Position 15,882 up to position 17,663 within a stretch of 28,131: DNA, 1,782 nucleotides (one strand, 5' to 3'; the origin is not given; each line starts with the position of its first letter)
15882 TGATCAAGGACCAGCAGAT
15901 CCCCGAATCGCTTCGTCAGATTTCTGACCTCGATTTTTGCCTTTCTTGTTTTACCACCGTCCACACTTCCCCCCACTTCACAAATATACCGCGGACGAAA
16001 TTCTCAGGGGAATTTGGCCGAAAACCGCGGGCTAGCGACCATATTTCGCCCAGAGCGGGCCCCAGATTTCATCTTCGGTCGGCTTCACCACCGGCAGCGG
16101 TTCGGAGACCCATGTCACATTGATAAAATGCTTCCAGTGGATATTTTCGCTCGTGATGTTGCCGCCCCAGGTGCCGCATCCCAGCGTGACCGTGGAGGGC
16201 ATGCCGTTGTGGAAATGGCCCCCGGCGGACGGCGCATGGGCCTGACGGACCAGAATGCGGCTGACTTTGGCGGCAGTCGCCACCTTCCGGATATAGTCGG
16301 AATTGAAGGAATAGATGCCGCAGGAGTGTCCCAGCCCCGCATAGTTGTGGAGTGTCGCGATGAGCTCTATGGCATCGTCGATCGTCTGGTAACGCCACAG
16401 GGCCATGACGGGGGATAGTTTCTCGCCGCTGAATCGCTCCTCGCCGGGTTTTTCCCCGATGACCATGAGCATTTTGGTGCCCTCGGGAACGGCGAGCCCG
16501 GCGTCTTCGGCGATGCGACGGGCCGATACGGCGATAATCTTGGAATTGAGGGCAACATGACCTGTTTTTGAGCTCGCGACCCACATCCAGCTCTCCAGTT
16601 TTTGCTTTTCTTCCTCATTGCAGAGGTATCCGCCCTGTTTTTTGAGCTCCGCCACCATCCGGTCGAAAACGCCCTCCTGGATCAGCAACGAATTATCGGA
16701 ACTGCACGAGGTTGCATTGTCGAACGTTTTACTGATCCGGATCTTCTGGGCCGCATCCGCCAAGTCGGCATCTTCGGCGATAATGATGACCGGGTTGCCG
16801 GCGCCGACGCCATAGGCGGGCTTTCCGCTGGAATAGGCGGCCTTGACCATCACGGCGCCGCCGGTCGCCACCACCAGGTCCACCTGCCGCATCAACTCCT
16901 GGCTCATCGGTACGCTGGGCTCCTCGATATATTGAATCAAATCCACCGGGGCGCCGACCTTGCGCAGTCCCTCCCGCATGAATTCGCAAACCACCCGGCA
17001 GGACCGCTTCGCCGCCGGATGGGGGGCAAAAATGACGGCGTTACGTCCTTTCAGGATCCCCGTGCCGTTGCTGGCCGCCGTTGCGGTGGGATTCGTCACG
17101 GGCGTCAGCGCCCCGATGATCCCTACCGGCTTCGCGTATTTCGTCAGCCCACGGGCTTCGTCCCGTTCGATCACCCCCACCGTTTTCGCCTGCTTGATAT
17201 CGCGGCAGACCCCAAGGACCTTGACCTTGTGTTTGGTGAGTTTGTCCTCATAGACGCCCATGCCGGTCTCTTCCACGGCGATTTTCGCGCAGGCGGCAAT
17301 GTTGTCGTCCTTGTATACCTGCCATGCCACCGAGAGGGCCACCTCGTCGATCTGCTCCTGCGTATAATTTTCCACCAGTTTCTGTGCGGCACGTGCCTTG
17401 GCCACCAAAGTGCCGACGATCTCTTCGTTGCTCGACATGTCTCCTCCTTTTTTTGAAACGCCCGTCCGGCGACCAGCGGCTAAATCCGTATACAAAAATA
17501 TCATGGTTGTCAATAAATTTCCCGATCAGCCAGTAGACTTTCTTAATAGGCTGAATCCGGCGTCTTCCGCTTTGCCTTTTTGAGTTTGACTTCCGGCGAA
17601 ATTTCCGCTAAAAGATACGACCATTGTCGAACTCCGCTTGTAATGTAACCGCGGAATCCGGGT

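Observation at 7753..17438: Tpa + SauS + CoA-transferase: candidate taurine -> sulfoacetaldehyde -> sulfoacetyl-CoA -> sulfoacetate route that keeps the thioester by CoA transfer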

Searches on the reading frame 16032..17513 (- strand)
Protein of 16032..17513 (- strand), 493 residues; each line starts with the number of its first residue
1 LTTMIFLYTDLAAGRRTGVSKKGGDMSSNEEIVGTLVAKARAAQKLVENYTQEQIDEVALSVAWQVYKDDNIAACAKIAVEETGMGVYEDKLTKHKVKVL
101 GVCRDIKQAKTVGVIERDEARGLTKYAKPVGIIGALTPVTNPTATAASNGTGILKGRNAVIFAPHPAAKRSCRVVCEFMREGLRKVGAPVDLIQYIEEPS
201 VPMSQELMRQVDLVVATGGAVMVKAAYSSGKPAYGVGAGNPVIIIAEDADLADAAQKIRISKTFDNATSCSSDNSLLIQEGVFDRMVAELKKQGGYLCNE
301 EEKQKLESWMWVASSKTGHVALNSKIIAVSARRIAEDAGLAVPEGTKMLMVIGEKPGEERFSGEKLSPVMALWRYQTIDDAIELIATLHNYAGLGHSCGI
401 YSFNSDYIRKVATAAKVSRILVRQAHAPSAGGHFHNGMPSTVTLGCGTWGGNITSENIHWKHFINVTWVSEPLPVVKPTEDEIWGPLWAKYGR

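Call 3: search_protein_families(library=pfam, proteins=[window:16032-17513:-])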
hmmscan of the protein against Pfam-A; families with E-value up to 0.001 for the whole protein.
window:16032-17513:- (493 aa): 1 family
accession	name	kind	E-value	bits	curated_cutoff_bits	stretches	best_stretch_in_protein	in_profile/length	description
PF00171.27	Aldedh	-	1.1e-20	74.1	23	1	29-430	27-430/461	Aldehyde dehydrogenase family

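Call 4: search_protein_families(library=ncbifam, proteins=[window:16032-17513:-])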
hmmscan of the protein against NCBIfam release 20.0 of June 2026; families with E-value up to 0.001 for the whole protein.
window:16032-17513:- (493 aa): 30 families (the best 25 are shown)
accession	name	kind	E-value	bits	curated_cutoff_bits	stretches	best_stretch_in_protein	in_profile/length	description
NF047625.1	AcylSulfactDhSauS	equivalog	2.2e-162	541.1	600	1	30-493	3-464/464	acylating sulfoacetaldehyde dehydrogenase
NF010378.0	PRK13805.1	equivalog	2.3e-128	429.4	951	1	27-470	10-450/872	bifunctional acetaldehyde-CoA/alcohol dehydrogenase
TIGR02518.1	EutH_ACDH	equivalog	3.2e-103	346.2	620.1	1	33-470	10-442/488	acetaldehyde dehydrogenase (acetylating)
NF011927.0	PRK15398.1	subfamily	1e-68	232.1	403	1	35-451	40-443/465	aldehyde dehydrogenase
TIGR00407.1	proA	equivalog_domain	1.8e-14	53.4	317.45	1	113-293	87-268/398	glutamate-5-semialdehyde dehydrogenase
NF001221.0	PRK00197.1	equivalog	2.2e-14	53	289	1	34-294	8-286/418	glutamate-5-semialdehyde dehydrogenase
NF040648.1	lactal_redase_Meth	equivalog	3.7e-13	49.3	650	1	33-293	35-297/463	lactaldehyde dehydrogenase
NF006916.0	PRK09407.1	equivalog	4.1e-12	45.5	521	1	122-292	149-319/526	succinic semialdehyde dehydrogenase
NF047626.1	SulfactDhSafD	equivalog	1.6e-11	43.9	700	1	123-422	120-413/454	sulfoacetaldehyde dehydrogenase SafD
TIGR03250.1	PhnAcAld_DH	equivalog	3.1e-11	42.6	635.65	1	103-423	112-429/472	phosphonoacetaldehyde dehydrogenase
NF006992.0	PRK09457.1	subfamily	1.2e-10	40.7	514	1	29-407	35-414/487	succinylglutamate-semialdehyde dehydrogenase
TIGR01804.1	BADH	equivalog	7.2e-10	37.9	668.6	1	32-292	36-298/467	betaine-aldehyde dehydrogenase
NF050084.1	pip_6_carb_DH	equivalog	8.2e-10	38.2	730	1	115-403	104-398/475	L-piperidine-6-carboxylate dehydrogenase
TIGR01780.1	SSADH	subfamily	9.1e-09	34.7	646.35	1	125-293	113-283/448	succinate-semialdehyde dehydrogenase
NF042993.1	AlphKGSA_gudD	equivalog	1e-08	34.4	770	1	27-293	38-306/481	alpha-ketoglutaric semialdehyde dehydrogenase GucD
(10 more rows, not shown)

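Call 9: find_homologous_proteins(query=window:16032-17513:-)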
Query window:16032-17513:- (493 aa): 8000 proteins with E <= 0.001 among 8000 candidates; the best 120 are listed.
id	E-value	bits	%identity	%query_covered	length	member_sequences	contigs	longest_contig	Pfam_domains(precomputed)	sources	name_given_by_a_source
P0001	8.6e-297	1002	94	95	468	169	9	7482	PF00171.28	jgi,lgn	-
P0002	4.5e-285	964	90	95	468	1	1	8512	PF00171.28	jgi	jgi:sulfoacetaldehyde dehydrogenase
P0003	1.6e-284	962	89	95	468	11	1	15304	PF00171.28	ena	-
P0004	6.0e-284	960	89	95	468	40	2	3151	PF00171.28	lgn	-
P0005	1.1e-283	959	89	95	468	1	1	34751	PF00171.28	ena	-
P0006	1.4e-282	956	89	95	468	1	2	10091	PF00171.28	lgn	-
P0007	2.0e-282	955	88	95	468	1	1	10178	PF00171.28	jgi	jgi:sulfoacetaldehyde dehydrogenase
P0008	1.2e-281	953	88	95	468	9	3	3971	PF00171.28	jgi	jgi:sulfoacetaldehyde dehydrogenase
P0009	2.2e-280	948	87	95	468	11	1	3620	PF00171.28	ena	-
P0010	3.8e-280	948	87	95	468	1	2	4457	PF00171.28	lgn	-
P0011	6.0e-273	924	85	95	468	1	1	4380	PF00171.28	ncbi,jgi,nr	ncbi:MAG: aldehyde dehydrogenase family protein [Desulfobacterales bacterium]|jgi:sulfoacetaldehyde 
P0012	4.1e-272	921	85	95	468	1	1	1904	PF00171.28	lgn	-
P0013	4.9e-272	921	85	95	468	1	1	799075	PF00171.28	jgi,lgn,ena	-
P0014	1.6e-271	919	85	95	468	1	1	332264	PF00171.28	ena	-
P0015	1.8e-271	919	85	95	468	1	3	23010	PF00171.28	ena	-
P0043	2.0e-238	810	74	95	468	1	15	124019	PF00171.28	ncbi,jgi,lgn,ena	-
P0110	2.8e-216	737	69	94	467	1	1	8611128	PF00171.28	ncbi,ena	-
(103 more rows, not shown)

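Call 10: find_encoding_contigs(protein=P0013, flank=10000, max_places=2)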
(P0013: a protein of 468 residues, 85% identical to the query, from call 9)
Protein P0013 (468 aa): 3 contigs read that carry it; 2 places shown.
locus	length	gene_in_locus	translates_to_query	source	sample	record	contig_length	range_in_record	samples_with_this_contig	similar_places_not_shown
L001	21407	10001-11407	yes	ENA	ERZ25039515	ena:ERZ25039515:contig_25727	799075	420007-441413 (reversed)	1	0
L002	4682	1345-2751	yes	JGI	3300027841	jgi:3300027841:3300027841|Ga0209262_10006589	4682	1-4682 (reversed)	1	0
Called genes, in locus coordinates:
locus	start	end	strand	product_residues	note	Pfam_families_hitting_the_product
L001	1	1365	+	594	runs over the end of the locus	PF00009:GTP_EFTU, PF03144:GTP_EFTU_D2, PF00679:EFG_C, PF21018:BipA_C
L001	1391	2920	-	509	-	PF00072:Response_reg, PF23198:PDE8A_N (faint), PF13487:HD_5, PF01966:HD, PF00072:Response_reg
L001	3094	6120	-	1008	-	PF08448:PAS_4 (weak), PF13426:PAS_9 (weak), PF00989:PAS, PF00512:HisKA, PF02518:HATPase_c, PF00072:Response_reg, PF01627:Hpt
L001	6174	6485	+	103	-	-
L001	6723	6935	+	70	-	-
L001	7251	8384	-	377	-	PF00072:Response_reg, PF07228:SpoIIE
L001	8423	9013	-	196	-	-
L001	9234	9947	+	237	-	PF00392:GntR, PF07729:FCD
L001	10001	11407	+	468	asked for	PF00171:Aldedh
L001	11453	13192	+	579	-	PF01144:CoA_trans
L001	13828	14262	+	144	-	PF03401:TctC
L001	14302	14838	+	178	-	PF07331:TctB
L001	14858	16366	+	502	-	PF01970:TctA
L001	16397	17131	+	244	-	PF23023:Anti-Pycsar_Apyc1, PF00753:Lactamase_B, PF12706:Lactamase_B_2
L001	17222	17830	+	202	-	-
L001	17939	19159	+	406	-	PF00248:Aldo_ket_red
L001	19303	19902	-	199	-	PF03692:CxxCxxCC (weak)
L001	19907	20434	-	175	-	PF01625:PMSR, PF20939:MsrA_helical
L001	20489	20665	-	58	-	-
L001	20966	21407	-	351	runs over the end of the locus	PF00248:Aldo_ket_red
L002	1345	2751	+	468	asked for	PF00171:Aldedh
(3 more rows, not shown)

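Call 11: find_encoding_contigs(protein=P0043, flank=10000, max_places=2)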
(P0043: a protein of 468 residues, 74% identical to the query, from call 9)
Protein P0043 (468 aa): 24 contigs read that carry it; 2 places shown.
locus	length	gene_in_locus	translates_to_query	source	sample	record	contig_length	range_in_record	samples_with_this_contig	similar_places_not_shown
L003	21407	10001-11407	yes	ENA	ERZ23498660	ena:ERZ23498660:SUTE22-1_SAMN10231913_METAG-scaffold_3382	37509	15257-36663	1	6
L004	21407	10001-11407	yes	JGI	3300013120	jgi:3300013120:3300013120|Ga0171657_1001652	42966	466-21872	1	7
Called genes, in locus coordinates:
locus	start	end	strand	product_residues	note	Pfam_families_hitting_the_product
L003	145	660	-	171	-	PF01325:Fe_dep_repress, PF01047:MarR (weak), PF12802:MarR_2 (weak), PF02742:Fe_dep_repr_C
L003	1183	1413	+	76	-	PF04023:FeoA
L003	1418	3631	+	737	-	PF00009:GTP_EFTU (faint), PF01926:MMR_HSR1, PF02421:FeoB_N, PF09439:SRPRB (weak), PF17910:FeoB_Cyto, PF07670:Gate, PF07664:FeoB_C, PF07670:Gate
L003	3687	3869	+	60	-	PF12669:FeoB_associated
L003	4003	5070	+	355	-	PF20668:DUF6815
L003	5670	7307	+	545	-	PF13187:Fer4_9 (faint), PF14691:Fer4_20, PF00070:Pyr_redox (faint), PF07992:Pyr_redox_2, PF13450:NAD_binding_8, PF13738:Pyr_redox_3 (weak), PF12838:Fer4_7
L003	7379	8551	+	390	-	PF01855:POR_N, PF17147:PFOR_II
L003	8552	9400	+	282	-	PF02775:TPP_enzyme_C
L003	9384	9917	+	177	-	PF01558:POR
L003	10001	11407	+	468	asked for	PF00171:Aldedh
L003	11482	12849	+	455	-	PF00202:Aminotran_3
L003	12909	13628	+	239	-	PF00392:GntR, PF07729:FCD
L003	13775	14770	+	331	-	PF04069:OpuAC (weak), PF13379:NMT1_2, PF09084:NMT1, PF12974:Phosphonate-bd (weak)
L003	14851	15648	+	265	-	PF00005:ABC_tran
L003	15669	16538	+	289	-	PF00528:BPD_transp_1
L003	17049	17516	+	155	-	PF00582:Usp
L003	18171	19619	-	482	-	PF06253:MTTB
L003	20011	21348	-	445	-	PF03972:MmgE_PrpD_N, PF19305:MmgE_PrpD_C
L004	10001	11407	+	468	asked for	PF00171:Aldedh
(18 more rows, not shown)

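Call 12: find_encoding_contigs(protein=P0110, flank=10000, max_places=2)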
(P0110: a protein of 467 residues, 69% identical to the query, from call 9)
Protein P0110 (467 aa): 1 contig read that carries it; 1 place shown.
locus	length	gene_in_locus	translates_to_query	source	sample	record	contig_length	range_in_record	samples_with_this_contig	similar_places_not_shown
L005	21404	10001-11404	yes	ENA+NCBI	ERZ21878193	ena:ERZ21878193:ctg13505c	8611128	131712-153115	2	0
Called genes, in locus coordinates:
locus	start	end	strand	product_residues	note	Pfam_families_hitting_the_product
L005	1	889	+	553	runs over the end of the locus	PF13320:GH123_cat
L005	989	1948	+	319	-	PF01547:SBP_bac_1, PF13416:SBP_bac_8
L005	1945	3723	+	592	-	PF00528:BPD_transp_1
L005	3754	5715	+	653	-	PF00528:BPD_transp_1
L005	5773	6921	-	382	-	PF00480:ROK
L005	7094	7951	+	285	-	-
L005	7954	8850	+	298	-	PF01116:F_bP_aldolase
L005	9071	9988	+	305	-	PF00892:EamA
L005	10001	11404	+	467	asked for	PF00171:Aldedh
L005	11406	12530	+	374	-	PF02222:ATP-grasp (faint), PF08442:ATP-grasp_2, PF13549:ATP-grasp_5 (faint), PF24948:Citrate_synth_N, PF00549:Ligase_CoA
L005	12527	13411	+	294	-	PF02629:CoA_binding, PF13380:CoA_binding_2 (faint), PF00549:Ligase_CoA, PF13607:Succ_CoA_lig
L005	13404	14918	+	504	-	PF00939:Na_sulph_symp, PF03600:CitMHS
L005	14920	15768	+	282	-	PF00456:Transketolase_N, PF00676:E1_dh, PF09364:XFP_N (weak), PF13292:DXP_synthase_N (weak)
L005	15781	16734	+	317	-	PF02779:Transket_pyr, PF02780:Transketolase_C, PF17147:PFOR_II (weak)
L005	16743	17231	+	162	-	PF02502:LacAB_rpiB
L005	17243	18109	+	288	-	-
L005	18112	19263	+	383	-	PF01408:GFO_IDH_MocA, PF22725:GFO_IDH_MocA_C3, PF02894:GFO_IDH_MocA_C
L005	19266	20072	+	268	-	PF04909:Amidohydro_2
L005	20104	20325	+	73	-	-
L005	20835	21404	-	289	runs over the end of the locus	-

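Call 30: search_solved_structures(query=window:16032-17438:-)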
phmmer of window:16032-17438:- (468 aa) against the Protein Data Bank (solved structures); distinct sequences matched with E-value up to 0.001: 62 (the best 60 are shown).
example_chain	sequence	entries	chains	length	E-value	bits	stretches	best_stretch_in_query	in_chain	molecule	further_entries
8cei_A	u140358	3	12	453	9.2e-108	364.1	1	3-460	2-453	Succinate-semialdehyde dehydrogenase (acetylating)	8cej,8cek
13he_A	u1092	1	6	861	1e-92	314.6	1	11-446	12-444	Aldehyde-alcohol dehydrogenase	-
8uhw_A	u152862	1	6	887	1.1e-92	314.5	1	11-446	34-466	Aldehyde-alcohol dehydrogenase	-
5j78_A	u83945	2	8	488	1.2e-92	314.3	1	10-444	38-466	Acetaldehyde dehydrogenase (Acetylating)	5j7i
6ahc_A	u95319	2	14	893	2.4e-87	296.8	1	8-445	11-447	Aldehyde-alcohol dehydrogenase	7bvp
6tqh_A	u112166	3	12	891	2.4e-87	296.8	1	8-445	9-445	Aldehyde-alcohol dehydrogenase | Bifunctional aldehyde-alcohol dehydrogenase AdhE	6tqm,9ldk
7dag_A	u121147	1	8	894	5.1e-86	292.5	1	9-445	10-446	Aldehyde-alcohol dehydrogenase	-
3my7_A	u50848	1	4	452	1.3e-85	291.1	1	8-445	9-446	Alcohol dehydrogenase/acetaldehyde dehydrogenase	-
3k9d_A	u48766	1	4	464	3.9e-71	243.4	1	8-444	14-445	ALDEHYDE DEHYDROGENASE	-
5jfl_A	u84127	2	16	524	1.8e-51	178.6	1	41-430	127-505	Aldehyde dehydrogenase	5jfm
6gvs_A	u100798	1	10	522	2.1e-51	178.4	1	41-430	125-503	Aldehyde dehydrogenase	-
5jfn_A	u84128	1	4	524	5.6e-50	173.7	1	41-430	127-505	Aldehyde dehydrogenase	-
4c3s_A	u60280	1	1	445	9.9e-50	172.9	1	12-430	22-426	ALDEHYDE DEHYDROGENASE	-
5dbv_A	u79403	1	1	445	1.8e-48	168.7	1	12-430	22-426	Aldehyde Dehydrogenase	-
5dru_A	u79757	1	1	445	1.9e-48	168.6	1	12-430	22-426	Aldehyde Dehydrogenase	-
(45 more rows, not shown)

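Call 33: search_protein_families(library=ncbifam, proteins=[L003:11482-12849:+, L003:13775-14770:+, L003:7379-8551:+, L003:8552-9400:+, L003:5670-7307:+, L001:16397-17131:+], max_evalue=1e-10)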
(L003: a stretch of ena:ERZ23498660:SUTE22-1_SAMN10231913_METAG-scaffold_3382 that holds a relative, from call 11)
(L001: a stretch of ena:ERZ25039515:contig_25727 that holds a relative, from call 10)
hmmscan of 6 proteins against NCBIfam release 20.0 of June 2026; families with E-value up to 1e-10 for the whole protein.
L003:11482-12849:+ (455 aa): 69 families (the best 25 are shown)
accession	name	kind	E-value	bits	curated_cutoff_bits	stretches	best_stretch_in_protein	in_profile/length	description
NF004718.0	PRK06062.1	subfamily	1.6e-138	462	472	1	11-453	16-452/454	hypothetical protein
NF006228.0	PRK08360.1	equivalog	2.2e-101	339.7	608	1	37-448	27-425/443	aspartate aminotransferase family protein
NF005993.0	PRK08117.1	subfamily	4.8e-100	335.2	574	1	36-448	28-428/433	aspartate aminotransferase family protein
NF005375.0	PRK06917.1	equivalog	9.2e-97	324.6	535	1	32-448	13-437/448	aspartate aminotransferase family protein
NF005812.0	PRK07678.1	subfamily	7e-96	321.6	488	1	36-448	32-448/451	aminotransferase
NF005102.0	PRK06541.1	equivalog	3.9e-95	319.1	574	1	22-447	23-453/460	aspartate aminotransferase family protein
NF005683.0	PRK07481.1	subfamily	1e-93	314.8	575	1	31-448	26-448/453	hypothetical protein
NF005447.0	PRK07036.1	equivalog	3.4e-93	312.9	618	1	23-448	25-453/468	aminotransferase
NF004426.0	PRK05769.1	equivalog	1.9e-92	310.4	552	1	27-448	31-438/441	acetyl ornithine aminotransferase family protein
NF005682.0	PRK07480.1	subfamily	8.7e-87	291.7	510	1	36-448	37-450/459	aminotransferase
NF045634.1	LeuMetRace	equivalog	1.2e-85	287.8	800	1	38-448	28-425/432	leucine/methionine racemase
NF005685.0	PRK07483.1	equivalog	1.3e-85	287.9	485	1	30-448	9-436/444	aspartate aminotransferase family protein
TIGR00508.1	bioA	equivalog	2.4e-82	276.8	405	1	31-447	11-418/419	adenosylmethionine--8-amino-7-oxononanoate transaminase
NF005684.0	PRK07482.1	subfamily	1.5e-81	274.3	687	1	27-448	25-453/464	hypothetical protein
NF049939.1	HyAminethphonNHLyPbfA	equivalog_domain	3.5e-81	272.9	525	1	37-448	47-440/442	(R)-1-hydroxy-2-aminoethylphosphonate ammonia-lyase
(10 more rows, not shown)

L003:13775-14770:+ (331 aa): 4 families
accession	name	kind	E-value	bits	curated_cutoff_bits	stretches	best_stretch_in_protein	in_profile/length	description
TIGR01729.1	taurine_ABC_bnd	equivalog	5.4e-46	157.4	304.25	1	42-327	12-299/300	taurine ABC transporter substrate-binding protein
TIGR01728.1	SsuA_fam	subfamily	2.8e-43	148.2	163.5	1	30-328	1-290/290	aliphatic sulfonate ABC transporter substrate-binding protein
NF008553.0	PRK11480.1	equivalog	2.7e-34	118.8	490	1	27-328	22-320/320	taurine ABC transporter substrate-binding protein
NF008588.0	PRK11553.1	subfamily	4.1e-20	72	299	1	2-316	2-303/319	aliphatic sulfonate ABC transporter substrate-binding protein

L003:7379-8551:+ (390 aa): 11 families
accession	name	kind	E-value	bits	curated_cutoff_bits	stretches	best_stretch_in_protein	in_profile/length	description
NF006412.0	PRK08659.1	equivalog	6e-99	331.8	411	1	5-370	7-372/378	2-oxoacid:acceptor oxidoreductase subunit alpha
NF005507.0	PRK07119.1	subfamily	1.1e-81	274.4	399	2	1-190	2-190/352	3-methyl-2-oxobutanoate dehydrogenase subunit VorB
TIGR03710.1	OAFO_sf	subfamily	1.9e-72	244.7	482.75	1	3-350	193-540/561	2-oxoacid:acceptor oxidoreductase subunit alpha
NF007206.0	PRK09627.1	equivalog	2.3e-71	240.8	579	1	2-359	2-359/375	2-oxoglutarate synthase subunit alpha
NF041170.1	Oxoac_fdxalpha_Archa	equivalog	8.8e-45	153.2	800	1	4-348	236-596/636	2-oxoacid:ferredoxin oxidoreductase subunit alpha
NF040682.1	PorA_Arch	equivalog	6.4e-23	81.3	550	1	7-323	7-307/387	pyruvate synthase subunit PorA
NF007201.0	PRK09622.1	equivalog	2.5e-21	76.1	590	1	8-175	15-179/405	2-oxoacid:ferredoxin oxidoreductase subunit alpha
NF006233.0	PRK08367.1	equivalog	6.7e-20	71.3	625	1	8-323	9-308/394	pyruvate ferredoxin oxidoreductase subunit alpha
TIGR03336.1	IOR_alpha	equivalog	6.3e-19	67.7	650.9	1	7-193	6-185/595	indolepyruvate ferredoxin oxidoreductase subunit alpha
NF045764.1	PhenlGlyoxDHPadG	equivalog_domain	1.7e-18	66.4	700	1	6-323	5-314/398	NADH-dependent phenylglyoxylate dehydrogenase subunit alpha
NF006232.0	PRK08366.1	equivalog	2.5e-18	65.9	646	1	7-107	11-113/394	2-ketoisovalerate ferredoxin oxidoreductase subunit alpha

L003:8552-9400:+ (282 aa): 8 families
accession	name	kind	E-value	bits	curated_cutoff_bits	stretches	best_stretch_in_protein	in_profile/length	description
NF007207.0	PRK09628.1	equivalog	1.5e-47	162.5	364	1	6-266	6-263/277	2-oxoglutarate ferredoxin oxidoreductase subunit beta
NF008820.0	PRK11866.1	equivalog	3.2e-41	141.6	402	1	11-214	11-205/287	2-oxoacid ferredoxin oxidoreductase subunit beta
TIGR02177.1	PorB_KorB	subfamily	7.2e-40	137.3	261.9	1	18-245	3-214/286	2-oxoacid:acceptor oxidoreductase, beta subunit, pyruvate/2-ketoisovalerate family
NF041171.1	Oxoac_fdxbeta_Archa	equivalog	1.1e-33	116.9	423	1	19-211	6-191/296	2-oxoacid:ferredoxin oxidoreductase subunit beta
NF008821.0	PRK11869.1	equivalog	2.2e-31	108.8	438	1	10-253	8-233/286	2-oxoacid ferredoxin oxidoreductase subunit beta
NF008819.1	PRK11865.1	equivalog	2.1e-15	56.8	405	1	17-216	19-219/300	pyruvate synthase subunit PorB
NF008818.0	PRK11864.1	subfamily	1.5e-11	44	405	1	16-215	18-214/300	3-methyl-2-oxobutanoate dehydrogenase subunit beta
TIGR03336.1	IOR_alpha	equivalog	8.5e-11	40.9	650.9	0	14-212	354-534/595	indolepyruvate ferredoxin oxidoreductase subunit alpha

L003:5670-7307:+ (545 aa): 18 families
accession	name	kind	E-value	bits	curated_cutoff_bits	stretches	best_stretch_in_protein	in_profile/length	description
NF009410.0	PRK12771.1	subfamily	1.7e-137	459.4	516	1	12-541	46-562/566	NAD(P)-binding protein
NF009454.0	PRK12814.1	equivalog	2.7e-131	439.1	916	1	13-540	101-634/657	putative NADPH-dependent glutamate synthase small subunit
NF009414.0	PRK12778.1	equivalog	2.4e-100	336.9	1103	1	15-407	338-749/752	bifunctional dihydroorotate dehydrogenase B NAD binding subunit/NADPH-dependent glutamate synthase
TIGR01316.1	gltA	equivalog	3.1e-96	322.9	471.75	1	14-406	36-448/449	NADPH-dependent glutamate synthase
TIGR03315.1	Se_ygfK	equivalog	1.5e-94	317.2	835.3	1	11-475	442-888/1012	putative selenate reductase subunit YgfK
NF009413.0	PRK12775.1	equivalog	6.4e-80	269.2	1895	1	15-407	340-754/1006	putative trifunctional 2-polyprenylphenol hydroxylase/glutamate synthase subunit beta/ferritin domain-containing protein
NF010590.0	PRK13984.1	equivalog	6.8e-78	262.3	946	1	15-407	197-606/611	putative oxidoreductase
NF009409.0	PRK12770.1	subfamily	4.5e-70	236.5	343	1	98-408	12-351/360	putative glutamate synthase subunit beta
TIGR01318.1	gltD_gamma_fam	subfamily_domain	1.1e-65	222.1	482.95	1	15-407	49-465/467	glutamate synthase, small subunit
NF009408.0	PRK12769.1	equivalog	2e-60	204.7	1003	1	16-408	236-652/659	formate-dependent uric acid utilization protein AegA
NF009415.0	PRK12779.1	equivalog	5.9e-59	199.9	1519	1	16-439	210-650/944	putative bifunctional glutamate synthase subunit beta/2-polyprenylphenol hydroxylase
NF009451.0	PRK12809.1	equivalog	3.5e-53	180.9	1154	1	14-401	217-628/639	formate-dependent uric acid utilization protein YgfT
NF045663.1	diclust_near_Sec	equivalog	9.8e-50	169.4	530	1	13-199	17-201/759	pyridine nucleotide-disulfide oxidoreductase/dicluster-binding protein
TIGR01317.1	GOGAT_sm_gam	subfamily_domain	6.9e-49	167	447.7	1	16-411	52-482/485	glutamate synthase small subunit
NF045599.1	bili_reduct_long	exception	8.1e-18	64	750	1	86-264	365-535/641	bilirubin reductase, long form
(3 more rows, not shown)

L001:16397-17131:+ (244 aa): 9 families
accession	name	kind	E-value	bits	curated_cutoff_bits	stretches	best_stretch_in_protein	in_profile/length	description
TIGR02651.1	RNase_Z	equivalog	1.1e-30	106.7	292.95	1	3-154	2-149/302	ribonuclease Z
NF000801.0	PRK00055.1-3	equivalog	8.8e-28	97.2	252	1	1-157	2-157/307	ribonuclease Z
NF041851.1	cyc_nuc_deg_phdiest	equivalog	1.3e-22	80.4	400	1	23-221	23-222/253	cyclic nucleotide-degrading phosphodiesterase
NF041257.1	GntH_guanitoxin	equivalog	1.9e-22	79.7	333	1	1-97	13-112/374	guanitoxin biosynthesis MBL fold metallo-hydrolase GntH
NF000800.0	PRK00055.1-1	equivalog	5.6e-15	55.1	398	1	1-145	1-143/305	ribonuclease Z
NF000806.0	PRK00055.2-4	equivalog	9e-14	51.3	363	1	3-185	4-195/280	ribonuclease Z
NF038231.1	MBL_Geo_Pelo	equivalog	3.2e-12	46.6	360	1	17-240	32-247/250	GPMC system MBL fold metallohydrolase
NF002558.0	PRK02126.1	subfamily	1.6e-11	43.8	315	0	23-99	22-91/345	ribonuclease Z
TIGR02649.1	true_RNase_BN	exception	4.4e-11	42.4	563.7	0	20-146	19-143/304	ribonuclease BN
